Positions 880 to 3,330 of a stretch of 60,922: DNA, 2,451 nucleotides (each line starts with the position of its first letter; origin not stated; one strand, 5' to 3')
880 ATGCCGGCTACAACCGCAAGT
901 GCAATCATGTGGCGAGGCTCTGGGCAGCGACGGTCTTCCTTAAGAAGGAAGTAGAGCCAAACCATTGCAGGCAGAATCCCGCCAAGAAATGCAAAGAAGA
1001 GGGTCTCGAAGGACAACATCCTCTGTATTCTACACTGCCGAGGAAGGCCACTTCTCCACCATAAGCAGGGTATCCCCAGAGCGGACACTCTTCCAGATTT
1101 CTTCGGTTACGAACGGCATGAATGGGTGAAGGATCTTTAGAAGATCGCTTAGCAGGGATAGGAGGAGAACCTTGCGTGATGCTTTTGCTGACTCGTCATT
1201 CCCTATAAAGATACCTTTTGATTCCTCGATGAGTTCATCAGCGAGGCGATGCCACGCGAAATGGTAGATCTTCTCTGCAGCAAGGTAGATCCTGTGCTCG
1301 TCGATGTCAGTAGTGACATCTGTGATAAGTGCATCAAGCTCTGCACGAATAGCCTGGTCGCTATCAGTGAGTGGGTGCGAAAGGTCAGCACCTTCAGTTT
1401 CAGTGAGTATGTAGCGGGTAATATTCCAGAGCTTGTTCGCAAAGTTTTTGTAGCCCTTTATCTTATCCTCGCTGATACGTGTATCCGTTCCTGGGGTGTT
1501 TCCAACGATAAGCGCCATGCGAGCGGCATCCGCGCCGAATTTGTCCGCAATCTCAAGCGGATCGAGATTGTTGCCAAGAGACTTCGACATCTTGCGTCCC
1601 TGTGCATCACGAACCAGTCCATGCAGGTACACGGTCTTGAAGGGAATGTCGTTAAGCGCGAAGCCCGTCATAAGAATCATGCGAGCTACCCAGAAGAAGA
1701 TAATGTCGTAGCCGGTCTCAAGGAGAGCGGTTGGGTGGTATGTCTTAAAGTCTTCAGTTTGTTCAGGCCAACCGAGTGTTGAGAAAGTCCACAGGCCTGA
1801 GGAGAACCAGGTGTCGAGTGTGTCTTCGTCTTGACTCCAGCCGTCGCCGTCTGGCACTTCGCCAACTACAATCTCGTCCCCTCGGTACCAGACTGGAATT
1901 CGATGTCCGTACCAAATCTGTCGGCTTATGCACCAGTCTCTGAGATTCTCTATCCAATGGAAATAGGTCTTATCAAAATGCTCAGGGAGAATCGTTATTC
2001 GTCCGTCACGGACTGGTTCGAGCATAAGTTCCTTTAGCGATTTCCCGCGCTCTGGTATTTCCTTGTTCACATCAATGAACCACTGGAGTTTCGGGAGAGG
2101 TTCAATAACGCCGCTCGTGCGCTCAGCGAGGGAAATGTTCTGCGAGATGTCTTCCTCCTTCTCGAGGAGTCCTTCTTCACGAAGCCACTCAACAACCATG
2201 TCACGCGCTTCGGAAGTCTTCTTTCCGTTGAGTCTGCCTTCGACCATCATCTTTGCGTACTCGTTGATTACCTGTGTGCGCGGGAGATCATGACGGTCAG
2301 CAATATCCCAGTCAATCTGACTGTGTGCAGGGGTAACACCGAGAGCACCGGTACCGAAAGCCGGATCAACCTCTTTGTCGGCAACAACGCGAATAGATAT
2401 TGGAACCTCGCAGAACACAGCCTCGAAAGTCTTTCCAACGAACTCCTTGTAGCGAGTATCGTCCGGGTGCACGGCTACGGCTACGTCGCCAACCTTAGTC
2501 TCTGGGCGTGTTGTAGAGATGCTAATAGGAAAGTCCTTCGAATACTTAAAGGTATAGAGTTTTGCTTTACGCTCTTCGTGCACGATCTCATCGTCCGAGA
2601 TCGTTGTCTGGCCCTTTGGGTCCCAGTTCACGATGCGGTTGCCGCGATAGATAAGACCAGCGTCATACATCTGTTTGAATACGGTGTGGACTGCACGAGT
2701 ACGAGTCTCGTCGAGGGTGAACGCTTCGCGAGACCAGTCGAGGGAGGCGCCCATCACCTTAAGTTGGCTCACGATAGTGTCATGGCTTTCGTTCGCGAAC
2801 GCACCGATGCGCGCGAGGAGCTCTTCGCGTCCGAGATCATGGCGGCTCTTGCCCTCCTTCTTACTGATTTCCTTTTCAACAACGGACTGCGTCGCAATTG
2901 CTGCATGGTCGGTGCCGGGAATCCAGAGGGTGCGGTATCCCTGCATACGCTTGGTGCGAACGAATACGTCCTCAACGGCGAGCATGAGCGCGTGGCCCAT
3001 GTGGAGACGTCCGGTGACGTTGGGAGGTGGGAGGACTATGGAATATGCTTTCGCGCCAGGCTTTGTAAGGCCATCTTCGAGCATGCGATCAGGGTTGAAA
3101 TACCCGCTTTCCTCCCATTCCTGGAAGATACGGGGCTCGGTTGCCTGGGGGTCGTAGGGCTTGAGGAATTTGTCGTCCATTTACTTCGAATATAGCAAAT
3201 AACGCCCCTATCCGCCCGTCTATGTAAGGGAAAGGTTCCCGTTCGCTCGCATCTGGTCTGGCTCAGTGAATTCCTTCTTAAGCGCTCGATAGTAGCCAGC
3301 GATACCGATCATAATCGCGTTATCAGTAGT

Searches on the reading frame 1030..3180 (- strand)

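Call 33: search_protein_families(library=pfam, proteins=[window:1030-3180:-], max_evalue=0.001)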
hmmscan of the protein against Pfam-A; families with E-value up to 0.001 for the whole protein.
window:1030-3180:- (716 aa): 5 families
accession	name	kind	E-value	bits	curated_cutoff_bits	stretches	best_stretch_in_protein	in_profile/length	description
PF00133.28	tRNA-synt_1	-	8.7e-127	423.7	22.7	2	18-436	2-251/414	tRNA synthetases class I (I, L, M and V)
PF08264.19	Anticodon_1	-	8.6e-24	84.5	25.1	1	608-713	1-106/148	Anticodon-binding domain of tRNA ligase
PF09334.17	tRNA-synt_1g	-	7.4e-18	64.9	20.1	2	53-199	8-135/391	tRNA synthetases class I (M)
PF01406.26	tRNA-synt_1e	-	0.00024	21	27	0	507-558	230-281/301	tRNA synthetases class I (C) catalytic domain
PF13603.12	tRNA-synt_1_2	-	0.00029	20.8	25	0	274-310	109-145/185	Leucyl-tRNA synthetase, editing domain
